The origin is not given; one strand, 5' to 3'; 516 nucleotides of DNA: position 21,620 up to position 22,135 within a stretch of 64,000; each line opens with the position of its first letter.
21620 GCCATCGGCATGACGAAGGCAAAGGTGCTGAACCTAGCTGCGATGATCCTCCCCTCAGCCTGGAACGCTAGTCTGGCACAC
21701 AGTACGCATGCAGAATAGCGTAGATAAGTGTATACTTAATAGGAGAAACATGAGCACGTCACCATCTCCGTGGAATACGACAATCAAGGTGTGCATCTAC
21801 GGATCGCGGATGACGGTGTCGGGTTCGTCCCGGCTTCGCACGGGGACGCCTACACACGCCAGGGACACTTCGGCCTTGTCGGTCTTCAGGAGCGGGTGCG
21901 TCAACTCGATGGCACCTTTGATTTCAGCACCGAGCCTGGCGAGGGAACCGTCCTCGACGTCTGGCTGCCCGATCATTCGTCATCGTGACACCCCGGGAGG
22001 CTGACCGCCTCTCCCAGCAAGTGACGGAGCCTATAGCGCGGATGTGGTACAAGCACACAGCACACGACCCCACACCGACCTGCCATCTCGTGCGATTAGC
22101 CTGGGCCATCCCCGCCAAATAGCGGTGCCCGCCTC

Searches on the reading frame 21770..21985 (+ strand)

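Call 72: search_protein_families(library=pfam, proteins=[window:21770-21985:+], max_evalue=0.01)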
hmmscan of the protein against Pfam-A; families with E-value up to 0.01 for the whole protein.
window:21770-21985:+ (72 aa): 1 family
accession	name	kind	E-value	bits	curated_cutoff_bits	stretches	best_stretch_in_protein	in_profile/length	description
PF02518.31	HATPase_c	-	1.9e-07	31.9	26.4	1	5-68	35-109/111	Histidine kinase-, DNA gyrase B-, and HSP90-like ATPase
